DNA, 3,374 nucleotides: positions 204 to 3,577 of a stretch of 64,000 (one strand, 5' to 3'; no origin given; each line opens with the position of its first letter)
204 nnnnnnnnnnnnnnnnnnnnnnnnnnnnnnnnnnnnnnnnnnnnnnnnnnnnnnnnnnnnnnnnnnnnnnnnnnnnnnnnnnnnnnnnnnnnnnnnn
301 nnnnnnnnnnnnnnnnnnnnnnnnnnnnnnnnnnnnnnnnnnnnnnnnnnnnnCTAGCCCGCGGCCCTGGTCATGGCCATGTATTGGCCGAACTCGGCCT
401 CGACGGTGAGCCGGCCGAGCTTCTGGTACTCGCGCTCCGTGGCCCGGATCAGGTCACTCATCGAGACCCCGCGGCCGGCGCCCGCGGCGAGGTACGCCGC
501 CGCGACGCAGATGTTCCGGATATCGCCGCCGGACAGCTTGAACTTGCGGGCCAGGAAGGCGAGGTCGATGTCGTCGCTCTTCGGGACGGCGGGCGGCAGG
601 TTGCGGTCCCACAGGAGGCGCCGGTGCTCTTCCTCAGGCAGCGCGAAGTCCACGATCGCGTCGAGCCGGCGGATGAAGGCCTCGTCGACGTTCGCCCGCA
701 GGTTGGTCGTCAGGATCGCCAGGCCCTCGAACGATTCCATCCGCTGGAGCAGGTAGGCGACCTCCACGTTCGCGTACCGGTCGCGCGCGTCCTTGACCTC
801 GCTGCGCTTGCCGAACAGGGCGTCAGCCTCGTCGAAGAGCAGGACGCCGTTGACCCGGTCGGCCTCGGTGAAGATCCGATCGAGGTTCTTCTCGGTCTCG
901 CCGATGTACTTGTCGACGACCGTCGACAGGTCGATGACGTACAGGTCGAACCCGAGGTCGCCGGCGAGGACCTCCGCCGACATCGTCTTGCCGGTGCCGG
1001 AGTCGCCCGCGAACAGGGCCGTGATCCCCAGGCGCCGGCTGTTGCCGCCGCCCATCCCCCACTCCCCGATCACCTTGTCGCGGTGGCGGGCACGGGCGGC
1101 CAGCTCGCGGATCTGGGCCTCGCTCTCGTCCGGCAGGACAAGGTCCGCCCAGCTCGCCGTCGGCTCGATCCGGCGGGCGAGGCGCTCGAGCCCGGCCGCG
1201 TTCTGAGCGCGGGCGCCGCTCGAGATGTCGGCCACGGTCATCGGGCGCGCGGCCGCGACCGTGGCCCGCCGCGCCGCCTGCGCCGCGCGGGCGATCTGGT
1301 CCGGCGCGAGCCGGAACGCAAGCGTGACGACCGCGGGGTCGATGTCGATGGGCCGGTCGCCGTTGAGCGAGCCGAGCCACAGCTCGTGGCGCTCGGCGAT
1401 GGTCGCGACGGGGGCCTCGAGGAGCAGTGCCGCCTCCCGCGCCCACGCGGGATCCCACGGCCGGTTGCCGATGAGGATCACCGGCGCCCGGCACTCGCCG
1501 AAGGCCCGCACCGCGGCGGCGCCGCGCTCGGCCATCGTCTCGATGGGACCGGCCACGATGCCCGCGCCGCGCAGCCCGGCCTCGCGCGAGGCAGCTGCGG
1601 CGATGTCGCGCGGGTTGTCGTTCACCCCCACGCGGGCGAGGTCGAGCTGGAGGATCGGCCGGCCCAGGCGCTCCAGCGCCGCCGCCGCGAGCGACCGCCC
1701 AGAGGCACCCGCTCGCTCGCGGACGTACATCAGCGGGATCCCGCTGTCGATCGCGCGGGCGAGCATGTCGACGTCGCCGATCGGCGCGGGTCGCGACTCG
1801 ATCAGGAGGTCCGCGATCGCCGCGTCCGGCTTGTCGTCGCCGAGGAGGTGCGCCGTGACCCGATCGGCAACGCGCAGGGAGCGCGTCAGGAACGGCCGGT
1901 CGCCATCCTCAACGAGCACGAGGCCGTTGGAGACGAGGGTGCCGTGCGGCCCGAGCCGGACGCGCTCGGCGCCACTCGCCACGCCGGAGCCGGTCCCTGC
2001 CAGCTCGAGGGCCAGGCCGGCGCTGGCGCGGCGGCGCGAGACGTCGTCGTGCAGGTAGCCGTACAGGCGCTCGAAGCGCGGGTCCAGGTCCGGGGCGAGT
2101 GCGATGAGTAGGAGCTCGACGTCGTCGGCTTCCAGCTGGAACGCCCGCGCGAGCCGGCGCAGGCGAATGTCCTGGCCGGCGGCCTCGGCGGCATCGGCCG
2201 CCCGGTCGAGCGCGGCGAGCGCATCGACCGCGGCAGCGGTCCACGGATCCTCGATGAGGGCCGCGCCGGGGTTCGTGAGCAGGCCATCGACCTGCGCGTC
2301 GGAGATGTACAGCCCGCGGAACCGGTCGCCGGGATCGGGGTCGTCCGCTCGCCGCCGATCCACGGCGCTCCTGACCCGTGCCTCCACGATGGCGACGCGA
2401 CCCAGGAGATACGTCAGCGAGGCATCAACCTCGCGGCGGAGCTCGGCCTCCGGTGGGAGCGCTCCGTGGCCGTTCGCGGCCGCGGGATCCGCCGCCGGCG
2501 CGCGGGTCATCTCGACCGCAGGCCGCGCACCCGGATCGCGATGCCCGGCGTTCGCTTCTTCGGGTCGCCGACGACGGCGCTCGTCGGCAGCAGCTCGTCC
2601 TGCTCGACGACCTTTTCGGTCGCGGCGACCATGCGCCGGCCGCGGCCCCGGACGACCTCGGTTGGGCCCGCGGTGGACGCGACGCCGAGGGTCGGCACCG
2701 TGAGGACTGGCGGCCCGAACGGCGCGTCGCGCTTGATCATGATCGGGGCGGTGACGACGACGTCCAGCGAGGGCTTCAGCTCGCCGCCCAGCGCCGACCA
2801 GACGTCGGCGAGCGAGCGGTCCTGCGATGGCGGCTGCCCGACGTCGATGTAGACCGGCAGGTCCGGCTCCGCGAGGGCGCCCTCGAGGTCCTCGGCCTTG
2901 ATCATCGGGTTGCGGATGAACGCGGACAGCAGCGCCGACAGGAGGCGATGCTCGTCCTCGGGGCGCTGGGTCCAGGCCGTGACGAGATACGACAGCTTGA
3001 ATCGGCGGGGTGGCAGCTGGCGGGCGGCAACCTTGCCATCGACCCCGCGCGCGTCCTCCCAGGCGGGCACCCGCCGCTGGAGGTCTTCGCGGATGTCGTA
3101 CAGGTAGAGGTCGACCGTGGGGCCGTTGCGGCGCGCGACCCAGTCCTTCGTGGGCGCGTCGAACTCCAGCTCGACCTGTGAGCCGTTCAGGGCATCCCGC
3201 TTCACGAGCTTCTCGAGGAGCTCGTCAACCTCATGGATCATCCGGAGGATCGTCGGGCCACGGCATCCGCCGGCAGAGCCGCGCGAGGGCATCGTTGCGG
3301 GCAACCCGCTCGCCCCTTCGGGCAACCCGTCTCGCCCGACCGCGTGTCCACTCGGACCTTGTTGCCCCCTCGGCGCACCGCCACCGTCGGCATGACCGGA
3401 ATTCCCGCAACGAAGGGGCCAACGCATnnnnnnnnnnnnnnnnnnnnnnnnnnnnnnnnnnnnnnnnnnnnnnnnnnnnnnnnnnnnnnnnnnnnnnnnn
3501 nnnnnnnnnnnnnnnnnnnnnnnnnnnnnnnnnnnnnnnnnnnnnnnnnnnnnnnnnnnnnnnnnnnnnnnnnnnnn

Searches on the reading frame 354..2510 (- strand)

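Call 7: search_protein_families(library=pfam, proteins=[window:354-2510:-], max_evalue=0.001)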
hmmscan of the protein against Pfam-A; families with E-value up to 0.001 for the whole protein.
window:354-2510:- (718 aa): 2 families
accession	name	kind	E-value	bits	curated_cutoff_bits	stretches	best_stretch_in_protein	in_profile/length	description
PF22977.2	WHD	-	1.8e-28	100.1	27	1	31-234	16-219/221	Winged helix domain, variant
PF00004.35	AAA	-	2.1e-23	83.6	21.2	1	499-622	2-129/131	ATPase family associated with various cellular activities (AAA)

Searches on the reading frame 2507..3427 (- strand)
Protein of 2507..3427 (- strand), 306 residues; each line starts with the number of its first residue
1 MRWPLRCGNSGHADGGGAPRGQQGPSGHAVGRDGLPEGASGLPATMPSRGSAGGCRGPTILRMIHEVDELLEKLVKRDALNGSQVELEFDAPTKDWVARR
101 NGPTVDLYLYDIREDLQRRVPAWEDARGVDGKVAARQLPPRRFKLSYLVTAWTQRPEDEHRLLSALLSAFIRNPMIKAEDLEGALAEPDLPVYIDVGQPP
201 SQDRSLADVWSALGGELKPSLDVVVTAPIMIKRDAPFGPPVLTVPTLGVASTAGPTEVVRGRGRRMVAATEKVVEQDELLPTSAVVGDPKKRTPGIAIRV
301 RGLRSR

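Call 7: search_protein_families(library=pfam, proteins=[window:2507-3427:-], max_evalue=0.001)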
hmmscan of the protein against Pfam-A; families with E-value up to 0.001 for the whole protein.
window:2507-3427:- (306 aa): 1 family
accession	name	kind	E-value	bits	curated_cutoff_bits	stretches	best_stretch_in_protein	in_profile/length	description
PF14065.11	Pvc16_N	-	2.3e-39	135.4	27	1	66-242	1-179/180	Pvc16 N-terminal domain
